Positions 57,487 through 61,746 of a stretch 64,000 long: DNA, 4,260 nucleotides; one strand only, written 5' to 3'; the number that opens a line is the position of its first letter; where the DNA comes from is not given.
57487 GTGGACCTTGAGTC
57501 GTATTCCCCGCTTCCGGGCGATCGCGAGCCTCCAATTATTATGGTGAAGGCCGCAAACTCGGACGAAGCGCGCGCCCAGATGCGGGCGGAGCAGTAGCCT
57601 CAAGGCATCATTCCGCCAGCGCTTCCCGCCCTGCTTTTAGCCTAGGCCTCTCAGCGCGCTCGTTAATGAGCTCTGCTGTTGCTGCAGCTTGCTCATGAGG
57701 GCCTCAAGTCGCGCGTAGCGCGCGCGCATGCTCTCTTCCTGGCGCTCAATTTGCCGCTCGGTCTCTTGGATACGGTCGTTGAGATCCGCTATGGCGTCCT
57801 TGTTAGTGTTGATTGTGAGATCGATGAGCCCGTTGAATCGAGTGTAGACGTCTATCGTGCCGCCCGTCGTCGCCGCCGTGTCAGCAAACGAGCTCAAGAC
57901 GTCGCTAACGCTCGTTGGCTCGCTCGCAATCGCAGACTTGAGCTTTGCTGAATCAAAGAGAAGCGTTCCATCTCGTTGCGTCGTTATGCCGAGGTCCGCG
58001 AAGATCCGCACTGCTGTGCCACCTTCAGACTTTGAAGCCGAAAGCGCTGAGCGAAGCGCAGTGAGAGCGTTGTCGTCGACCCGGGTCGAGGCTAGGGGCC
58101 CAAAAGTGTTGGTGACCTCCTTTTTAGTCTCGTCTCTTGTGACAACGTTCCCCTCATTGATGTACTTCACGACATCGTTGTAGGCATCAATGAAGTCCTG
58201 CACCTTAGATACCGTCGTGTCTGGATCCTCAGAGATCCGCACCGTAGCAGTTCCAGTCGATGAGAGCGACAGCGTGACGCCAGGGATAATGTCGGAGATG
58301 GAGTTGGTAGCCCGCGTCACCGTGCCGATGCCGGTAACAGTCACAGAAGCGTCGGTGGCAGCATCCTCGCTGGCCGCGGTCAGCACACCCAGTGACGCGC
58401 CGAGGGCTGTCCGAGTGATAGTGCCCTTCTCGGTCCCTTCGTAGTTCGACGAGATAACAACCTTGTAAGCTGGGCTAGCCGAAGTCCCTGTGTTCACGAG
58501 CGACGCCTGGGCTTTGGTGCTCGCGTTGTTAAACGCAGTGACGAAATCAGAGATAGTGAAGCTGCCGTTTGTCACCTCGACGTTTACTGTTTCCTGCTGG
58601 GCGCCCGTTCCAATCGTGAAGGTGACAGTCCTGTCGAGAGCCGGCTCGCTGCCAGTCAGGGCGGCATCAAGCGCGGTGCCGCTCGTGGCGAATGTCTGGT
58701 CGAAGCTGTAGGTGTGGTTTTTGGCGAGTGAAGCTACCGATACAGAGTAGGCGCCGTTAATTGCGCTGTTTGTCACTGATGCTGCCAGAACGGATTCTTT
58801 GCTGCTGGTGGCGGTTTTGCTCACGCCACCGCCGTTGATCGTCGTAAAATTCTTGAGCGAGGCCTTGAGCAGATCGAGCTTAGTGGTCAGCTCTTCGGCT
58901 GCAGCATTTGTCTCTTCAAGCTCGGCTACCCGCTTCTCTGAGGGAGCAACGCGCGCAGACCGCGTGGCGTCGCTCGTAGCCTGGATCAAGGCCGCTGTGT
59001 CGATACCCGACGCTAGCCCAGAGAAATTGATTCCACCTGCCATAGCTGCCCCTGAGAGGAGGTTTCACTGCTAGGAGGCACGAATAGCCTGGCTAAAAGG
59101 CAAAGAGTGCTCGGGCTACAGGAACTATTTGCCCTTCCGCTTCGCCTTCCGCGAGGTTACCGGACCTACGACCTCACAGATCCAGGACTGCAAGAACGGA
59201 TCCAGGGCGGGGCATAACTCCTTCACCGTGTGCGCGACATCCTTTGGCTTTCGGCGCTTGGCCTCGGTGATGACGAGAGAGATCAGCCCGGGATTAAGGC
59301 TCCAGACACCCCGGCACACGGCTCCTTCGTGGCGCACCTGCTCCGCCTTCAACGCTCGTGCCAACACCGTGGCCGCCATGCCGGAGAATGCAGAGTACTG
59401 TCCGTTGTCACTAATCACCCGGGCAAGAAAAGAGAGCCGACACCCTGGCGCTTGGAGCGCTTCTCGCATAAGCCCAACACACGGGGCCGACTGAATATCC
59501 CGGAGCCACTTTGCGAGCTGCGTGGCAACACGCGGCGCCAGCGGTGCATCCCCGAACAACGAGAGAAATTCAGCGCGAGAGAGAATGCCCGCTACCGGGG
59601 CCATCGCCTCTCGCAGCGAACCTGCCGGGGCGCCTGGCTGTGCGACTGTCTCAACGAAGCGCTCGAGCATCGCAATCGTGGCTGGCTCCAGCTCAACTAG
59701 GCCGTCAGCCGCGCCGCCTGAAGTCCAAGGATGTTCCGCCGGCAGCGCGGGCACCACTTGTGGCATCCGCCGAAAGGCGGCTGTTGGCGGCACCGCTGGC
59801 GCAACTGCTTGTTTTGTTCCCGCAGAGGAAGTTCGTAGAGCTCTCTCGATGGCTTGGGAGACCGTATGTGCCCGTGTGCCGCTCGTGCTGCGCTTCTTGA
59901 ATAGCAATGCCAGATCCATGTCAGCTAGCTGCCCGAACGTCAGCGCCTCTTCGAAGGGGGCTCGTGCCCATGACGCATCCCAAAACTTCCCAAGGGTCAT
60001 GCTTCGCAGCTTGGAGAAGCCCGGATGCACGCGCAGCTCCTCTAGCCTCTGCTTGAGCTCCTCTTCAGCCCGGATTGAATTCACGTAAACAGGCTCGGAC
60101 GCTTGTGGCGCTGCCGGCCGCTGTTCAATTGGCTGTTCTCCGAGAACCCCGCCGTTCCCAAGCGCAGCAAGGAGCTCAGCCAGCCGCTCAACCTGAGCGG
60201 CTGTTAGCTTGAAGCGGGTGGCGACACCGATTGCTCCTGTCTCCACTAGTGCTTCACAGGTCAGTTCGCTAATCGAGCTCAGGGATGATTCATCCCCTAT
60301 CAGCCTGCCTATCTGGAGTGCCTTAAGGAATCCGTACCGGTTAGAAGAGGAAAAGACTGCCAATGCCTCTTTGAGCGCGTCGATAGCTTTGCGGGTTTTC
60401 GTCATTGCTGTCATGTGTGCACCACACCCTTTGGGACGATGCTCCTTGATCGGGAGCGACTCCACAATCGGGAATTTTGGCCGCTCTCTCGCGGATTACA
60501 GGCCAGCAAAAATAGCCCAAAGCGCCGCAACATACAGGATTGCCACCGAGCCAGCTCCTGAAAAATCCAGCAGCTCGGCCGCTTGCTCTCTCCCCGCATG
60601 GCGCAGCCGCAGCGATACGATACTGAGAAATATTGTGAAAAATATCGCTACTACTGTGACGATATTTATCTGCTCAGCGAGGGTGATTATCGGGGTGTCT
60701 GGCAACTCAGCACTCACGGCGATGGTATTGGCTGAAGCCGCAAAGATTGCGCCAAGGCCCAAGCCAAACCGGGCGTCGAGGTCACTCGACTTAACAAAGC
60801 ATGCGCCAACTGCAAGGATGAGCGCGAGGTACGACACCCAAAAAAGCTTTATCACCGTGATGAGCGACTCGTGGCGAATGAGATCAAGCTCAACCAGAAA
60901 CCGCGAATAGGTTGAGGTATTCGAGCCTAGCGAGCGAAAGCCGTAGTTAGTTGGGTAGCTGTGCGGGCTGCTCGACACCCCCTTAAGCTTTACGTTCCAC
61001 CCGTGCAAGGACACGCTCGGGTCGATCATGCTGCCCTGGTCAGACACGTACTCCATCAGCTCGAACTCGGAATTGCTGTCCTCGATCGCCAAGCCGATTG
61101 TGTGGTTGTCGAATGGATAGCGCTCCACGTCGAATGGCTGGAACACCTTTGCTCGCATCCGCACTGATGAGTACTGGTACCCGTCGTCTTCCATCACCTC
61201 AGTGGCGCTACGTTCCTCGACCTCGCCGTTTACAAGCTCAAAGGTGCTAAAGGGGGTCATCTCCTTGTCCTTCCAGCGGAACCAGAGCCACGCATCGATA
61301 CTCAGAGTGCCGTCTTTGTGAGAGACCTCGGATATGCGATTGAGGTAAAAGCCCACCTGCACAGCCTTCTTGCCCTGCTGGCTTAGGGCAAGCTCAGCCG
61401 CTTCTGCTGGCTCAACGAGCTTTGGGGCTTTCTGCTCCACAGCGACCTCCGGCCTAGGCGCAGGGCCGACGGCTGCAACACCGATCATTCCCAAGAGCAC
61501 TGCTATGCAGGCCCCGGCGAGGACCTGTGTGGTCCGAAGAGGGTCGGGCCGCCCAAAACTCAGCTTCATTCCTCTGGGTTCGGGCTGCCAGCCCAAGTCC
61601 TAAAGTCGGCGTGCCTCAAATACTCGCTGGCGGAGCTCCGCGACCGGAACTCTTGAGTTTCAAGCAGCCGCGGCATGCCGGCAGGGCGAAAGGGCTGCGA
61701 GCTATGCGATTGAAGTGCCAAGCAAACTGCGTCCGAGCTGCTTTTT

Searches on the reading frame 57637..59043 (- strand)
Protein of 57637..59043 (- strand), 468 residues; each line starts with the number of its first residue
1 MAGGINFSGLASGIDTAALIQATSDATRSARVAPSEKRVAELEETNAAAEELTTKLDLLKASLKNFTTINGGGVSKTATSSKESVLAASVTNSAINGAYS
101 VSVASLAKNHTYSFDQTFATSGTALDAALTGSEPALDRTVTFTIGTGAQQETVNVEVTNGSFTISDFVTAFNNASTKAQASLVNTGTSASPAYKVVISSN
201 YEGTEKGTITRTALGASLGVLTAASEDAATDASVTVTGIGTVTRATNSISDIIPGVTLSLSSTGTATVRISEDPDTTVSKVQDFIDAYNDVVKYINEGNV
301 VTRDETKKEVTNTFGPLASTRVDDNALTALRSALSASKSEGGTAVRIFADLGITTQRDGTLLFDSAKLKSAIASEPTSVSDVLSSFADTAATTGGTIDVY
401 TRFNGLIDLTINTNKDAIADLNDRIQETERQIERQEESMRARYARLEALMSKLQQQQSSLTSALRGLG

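Call 19: search_protein_families(library=pfam, proteins=[window:57637-59043:-], max_evalue=0.001)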
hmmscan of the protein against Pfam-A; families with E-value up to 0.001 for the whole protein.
window:57637-59043:- (468 aa): 2 families
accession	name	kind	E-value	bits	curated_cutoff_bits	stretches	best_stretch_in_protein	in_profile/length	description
PF07195.17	FliD_C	-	1.1e-44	153.1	25.4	1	229-455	1-236/236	Flagellar hook-associated protein 2 C-terminus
PF02465.23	FliD_N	-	4.5e-13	50.1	24.8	1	12-110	1-97/97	Flagellar hook-associated protein 2 N-terminus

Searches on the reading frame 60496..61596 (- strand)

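Call 19: search_protein_families(library=pfam, proteins=[window:60496-61596:-], max_evalue=0.001)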
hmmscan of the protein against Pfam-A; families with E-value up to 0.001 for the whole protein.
window:60496-61596:- (366 aa): 1 family
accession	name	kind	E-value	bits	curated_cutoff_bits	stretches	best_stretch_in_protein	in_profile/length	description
PF02931.28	Neur_chan_LBD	-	5.7e-06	26.3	26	0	77-113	26-62/216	Neurotransmitter-gated ion-channel ligand binding domain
